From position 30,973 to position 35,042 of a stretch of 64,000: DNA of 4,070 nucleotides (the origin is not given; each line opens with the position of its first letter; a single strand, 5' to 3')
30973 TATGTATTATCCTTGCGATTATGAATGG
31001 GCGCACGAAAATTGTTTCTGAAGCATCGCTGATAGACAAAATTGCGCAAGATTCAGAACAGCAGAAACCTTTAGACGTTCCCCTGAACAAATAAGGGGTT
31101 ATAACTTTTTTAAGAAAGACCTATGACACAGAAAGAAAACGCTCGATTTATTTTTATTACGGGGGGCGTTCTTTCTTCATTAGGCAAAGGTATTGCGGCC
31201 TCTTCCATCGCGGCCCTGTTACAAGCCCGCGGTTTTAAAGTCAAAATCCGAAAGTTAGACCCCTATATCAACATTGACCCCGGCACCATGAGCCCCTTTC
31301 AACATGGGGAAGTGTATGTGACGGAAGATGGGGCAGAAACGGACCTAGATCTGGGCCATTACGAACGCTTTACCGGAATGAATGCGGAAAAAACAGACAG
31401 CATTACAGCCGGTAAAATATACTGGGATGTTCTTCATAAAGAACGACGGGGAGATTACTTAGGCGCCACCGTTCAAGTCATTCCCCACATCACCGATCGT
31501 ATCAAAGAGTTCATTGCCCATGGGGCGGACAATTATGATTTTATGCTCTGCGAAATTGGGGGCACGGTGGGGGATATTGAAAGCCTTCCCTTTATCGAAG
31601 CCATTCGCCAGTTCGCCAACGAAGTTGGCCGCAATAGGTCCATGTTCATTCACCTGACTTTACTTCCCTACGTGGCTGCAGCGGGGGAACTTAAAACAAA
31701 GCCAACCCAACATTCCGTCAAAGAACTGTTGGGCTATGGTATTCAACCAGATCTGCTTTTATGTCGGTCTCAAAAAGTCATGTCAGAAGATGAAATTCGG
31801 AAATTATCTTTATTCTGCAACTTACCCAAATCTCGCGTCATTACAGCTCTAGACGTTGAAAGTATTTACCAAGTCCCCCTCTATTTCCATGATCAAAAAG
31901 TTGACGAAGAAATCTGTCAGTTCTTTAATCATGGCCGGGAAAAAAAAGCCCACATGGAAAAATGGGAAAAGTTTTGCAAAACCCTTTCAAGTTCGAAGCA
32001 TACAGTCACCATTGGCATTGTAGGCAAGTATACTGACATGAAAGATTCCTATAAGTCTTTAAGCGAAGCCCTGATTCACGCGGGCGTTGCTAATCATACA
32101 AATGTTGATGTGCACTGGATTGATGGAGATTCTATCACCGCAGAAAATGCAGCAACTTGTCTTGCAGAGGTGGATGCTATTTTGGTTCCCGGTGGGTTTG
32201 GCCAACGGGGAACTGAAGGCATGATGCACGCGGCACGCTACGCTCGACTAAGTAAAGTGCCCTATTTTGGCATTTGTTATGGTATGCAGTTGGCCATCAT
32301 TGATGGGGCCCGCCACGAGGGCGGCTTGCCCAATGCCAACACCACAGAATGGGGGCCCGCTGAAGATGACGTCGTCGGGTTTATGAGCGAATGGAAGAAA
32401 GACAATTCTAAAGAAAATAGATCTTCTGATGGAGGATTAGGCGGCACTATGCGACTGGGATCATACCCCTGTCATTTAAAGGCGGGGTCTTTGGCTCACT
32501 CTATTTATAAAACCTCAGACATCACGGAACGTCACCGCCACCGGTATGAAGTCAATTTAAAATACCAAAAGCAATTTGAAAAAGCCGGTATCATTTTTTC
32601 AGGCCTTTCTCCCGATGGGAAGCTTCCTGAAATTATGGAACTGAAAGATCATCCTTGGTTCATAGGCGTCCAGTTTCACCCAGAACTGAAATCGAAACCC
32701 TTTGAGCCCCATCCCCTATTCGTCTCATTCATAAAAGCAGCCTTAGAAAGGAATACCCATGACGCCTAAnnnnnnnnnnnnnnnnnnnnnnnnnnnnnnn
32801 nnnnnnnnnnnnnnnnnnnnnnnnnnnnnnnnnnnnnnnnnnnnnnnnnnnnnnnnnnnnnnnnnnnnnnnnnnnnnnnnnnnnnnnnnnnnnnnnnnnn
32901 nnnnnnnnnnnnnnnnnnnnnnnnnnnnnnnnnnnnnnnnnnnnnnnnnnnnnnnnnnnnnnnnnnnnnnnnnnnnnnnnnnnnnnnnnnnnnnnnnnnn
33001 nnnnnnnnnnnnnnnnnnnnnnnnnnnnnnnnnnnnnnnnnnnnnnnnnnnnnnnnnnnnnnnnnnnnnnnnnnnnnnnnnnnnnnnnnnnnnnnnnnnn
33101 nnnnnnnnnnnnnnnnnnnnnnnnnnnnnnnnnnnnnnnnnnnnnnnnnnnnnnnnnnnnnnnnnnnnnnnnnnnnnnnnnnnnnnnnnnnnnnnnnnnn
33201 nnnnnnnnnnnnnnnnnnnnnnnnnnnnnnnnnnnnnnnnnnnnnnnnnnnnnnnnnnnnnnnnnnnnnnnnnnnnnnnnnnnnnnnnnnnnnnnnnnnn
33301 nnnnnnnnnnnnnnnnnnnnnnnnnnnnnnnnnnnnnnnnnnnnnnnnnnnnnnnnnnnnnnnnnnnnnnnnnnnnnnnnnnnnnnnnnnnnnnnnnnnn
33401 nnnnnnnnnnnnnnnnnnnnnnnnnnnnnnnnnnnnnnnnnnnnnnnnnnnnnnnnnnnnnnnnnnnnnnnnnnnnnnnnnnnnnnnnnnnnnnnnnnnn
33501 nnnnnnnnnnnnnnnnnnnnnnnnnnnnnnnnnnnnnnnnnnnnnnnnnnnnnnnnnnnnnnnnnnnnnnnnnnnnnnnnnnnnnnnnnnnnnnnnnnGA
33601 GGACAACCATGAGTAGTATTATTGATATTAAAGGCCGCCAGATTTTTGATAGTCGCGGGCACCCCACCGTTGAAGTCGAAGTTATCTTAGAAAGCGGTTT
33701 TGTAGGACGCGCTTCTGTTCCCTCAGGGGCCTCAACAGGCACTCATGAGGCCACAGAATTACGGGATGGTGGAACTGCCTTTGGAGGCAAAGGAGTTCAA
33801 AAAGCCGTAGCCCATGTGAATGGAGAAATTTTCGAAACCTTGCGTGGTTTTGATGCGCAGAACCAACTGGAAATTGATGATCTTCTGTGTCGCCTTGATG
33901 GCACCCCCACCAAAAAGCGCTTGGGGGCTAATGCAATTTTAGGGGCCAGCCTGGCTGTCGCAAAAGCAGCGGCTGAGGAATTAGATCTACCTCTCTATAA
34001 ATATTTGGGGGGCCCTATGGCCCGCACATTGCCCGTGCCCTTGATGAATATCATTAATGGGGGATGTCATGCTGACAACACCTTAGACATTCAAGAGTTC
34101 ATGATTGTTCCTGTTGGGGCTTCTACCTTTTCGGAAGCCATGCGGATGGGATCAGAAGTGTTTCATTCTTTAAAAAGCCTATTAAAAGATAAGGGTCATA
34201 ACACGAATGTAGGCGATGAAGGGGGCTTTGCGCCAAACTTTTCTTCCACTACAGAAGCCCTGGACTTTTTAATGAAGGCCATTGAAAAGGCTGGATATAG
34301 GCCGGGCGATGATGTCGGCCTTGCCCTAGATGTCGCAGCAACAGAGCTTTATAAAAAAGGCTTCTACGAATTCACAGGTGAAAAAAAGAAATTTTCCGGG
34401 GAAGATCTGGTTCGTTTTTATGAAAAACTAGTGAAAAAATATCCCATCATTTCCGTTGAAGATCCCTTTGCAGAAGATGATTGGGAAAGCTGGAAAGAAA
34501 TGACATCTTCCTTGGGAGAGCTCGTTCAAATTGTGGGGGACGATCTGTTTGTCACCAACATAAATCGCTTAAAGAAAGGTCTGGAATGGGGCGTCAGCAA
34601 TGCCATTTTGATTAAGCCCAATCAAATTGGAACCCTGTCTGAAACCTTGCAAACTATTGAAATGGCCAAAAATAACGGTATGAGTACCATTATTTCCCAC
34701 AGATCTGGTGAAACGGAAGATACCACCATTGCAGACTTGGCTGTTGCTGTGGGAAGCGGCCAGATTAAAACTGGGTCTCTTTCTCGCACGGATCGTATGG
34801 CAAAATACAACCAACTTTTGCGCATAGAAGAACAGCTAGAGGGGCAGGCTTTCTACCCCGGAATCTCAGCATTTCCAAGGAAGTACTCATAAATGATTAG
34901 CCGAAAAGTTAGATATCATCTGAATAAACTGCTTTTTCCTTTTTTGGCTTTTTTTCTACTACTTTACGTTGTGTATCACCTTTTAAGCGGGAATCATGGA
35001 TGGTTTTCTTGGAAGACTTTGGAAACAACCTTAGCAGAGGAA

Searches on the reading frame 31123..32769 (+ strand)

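Call 14: search_protein_families(library=pfam, proteins=[window:31123-32769:+], max_evalue=0.001)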
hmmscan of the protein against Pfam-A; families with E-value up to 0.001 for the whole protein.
window:31123-32769:+ (548 aa): 3 families
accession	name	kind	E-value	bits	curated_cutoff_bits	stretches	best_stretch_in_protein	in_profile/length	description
PF06418.20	CTP_synth_N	-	2.9e-121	404.3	26.1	1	8-269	1-264/265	CTP synthase N-terminus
PF00117.34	GATase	-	6.6e-39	134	22.8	1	306-538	2-189/190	Glutamine amidotransferase class-I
PF07722.19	Peptidase_C26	-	2.5e-06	27.8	20.5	1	374-521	101-219/219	Peptidase C26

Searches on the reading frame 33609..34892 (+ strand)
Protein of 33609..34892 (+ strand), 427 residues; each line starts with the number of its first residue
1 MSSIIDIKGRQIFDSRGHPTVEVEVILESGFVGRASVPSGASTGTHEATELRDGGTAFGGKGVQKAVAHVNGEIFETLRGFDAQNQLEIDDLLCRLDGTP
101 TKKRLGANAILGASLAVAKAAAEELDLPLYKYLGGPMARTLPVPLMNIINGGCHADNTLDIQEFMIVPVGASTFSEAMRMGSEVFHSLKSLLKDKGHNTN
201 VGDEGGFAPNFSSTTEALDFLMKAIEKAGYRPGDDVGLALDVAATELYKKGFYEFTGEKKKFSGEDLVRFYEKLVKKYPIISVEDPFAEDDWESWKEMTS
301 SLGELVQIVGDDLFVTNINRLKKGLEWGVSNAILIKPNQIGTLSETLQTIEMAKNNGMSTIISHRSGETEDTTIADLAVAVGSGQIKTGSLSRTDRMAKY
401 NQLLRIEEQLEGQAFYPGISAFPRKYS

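Call 14: search_protein_families(library=pfam, proteins=[window:33609-34892:+], max_evalue=0.001)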
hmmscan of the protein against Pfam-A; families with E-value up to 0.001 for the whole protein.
window:33609-34892:+ (427 aa): 3 families
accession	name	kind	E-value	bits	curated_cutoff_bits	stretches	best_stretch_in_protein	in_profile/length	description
PF00113.28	Enolase_C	-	1.2e-128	429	21.5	1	140-421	3-292/296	Enolase, C-terminal TIM barrel domain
PF03952.21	Enolase_N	-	7.1e-55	185.2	35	1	4-133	1-131/131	Enolase, N-terminal domain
PF13378.12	MR_MLE_C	-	4.8e-05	23.6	29.4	1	262-385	55-173/219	Enolase C-terminal domain-like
